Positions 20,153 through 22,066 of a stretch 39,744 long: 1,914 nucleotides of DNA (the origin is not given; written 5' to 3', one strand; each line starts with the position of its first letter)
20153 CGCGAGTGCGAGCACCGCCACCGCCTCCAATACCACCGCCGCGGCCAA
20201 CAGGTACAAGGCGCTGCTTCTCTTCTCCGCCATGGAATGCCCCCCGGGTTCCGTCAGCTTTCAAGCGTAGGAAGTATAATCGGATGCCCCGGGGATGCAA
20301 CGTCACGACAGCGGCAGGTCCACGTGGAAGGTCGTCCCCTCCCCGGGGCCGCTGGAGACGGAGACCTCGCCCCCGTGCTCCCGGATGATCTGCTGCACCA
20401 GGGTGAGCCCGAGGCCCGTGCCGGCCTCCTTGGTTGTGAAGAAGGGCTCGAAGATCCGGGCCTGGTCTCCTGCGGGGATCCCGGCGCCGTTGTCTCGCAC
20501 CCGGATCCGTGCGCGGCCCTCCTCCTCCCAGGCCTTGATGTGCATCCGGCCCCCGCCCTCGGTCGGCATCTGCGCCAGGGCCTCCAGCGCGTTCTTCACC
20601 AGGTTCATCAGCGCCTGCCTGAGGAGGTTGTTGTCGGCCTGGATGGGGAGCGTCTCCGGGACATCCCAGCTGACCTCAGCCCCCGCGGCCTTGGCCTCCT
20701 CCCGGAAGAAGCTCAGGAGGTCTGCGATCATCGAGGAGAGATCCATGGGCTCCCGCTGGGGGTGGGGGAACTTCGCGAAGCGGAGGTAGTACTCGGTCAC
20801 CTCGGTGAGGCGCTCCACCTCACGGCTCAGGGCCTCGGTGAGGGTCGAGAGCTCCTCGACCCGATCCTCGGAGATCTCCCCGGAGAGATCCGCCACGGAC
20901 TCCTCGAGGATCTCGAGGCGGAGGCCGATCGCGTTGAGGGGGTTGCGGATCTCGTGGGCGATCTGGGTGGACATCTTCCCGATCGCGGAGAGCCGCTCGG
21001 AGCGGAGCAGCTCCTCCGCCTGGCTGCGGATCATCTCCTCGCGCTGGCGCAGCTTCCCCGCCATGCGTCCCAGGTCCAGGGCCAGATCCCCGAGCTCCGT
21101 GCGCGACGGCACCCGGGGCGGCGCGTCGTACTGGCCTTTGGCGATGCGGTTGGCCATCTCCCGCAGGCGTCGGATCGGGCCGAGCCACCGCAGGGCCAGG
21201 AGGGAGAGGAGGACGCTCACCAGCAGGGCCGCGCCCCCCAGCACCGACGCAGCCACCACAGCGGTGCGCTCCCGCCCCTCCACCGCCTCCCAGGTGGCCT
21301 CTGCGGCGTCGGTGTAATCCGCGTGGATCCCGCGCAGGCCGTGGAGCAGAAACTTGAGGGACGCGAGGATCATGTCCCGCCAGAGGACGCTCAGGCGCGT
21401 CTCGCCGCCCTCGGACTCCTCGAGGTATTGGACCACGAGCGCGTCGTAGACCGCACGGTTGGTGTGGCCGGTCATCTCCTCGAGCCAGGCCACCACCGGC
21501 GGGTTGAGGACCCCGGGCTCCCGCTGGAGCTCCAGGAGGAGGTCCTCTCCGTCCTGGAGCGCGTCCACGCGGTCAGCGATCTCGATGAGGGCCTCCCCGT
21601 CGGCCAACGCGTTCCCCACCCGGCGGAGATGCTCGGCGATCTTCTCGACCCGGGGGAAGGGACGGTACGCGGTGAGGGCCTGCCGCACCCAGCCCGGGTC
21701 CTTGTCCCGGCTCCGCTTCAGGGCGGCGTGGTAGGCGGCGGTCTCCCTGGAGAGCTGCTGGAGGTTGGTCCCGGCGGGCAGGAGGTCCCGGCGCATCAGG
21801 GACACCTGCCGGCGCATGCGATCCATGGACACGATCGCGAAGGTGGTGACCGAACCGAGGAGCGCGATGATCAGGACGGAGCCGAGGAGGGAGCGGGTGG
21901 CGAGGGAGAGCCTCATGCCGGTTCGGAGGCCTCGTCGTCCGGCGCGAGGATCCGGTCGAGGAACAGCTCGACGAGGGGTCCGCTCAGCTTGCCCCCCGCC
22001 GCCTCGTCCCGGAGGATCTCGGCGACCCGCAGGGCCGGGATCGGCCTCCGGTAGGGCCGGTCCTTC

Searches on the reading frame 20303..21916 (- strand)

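Call 46: search_protein_families(library=pfam, proteins=[window:20303-21916:-], max_evalue=0.001)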
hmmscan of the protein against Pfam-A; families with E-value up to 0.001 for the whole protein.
window:20303-21916:- (537 aa): 5 families
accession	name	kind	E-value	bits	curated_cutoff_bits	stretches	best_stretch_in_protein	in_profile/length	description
PF02518.31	HATPase_c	-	2.2e-29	102.6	26.4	1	428-536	2-109/111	Histidine kinase-, DNA gyrase B-, and HSP90-like ATPase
PF00672.30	HAMP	-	2.5e-11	44.2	25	1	239-291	1-53/53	HAMP domain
PF00512.31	HisKA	-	4.5e-09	36.7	26.9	1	313-383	3-63/66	His Kinase A (phospho-acceptor) domain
PF14501.12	HATPase_c_5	-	0.00013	22.2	22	1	434-521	8-89/102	GHKL domain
PF13581.12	HATPase_c_2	-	0.00067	20.1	27.4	0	452-517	51-113/127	Histidine kinase-like ATPase domain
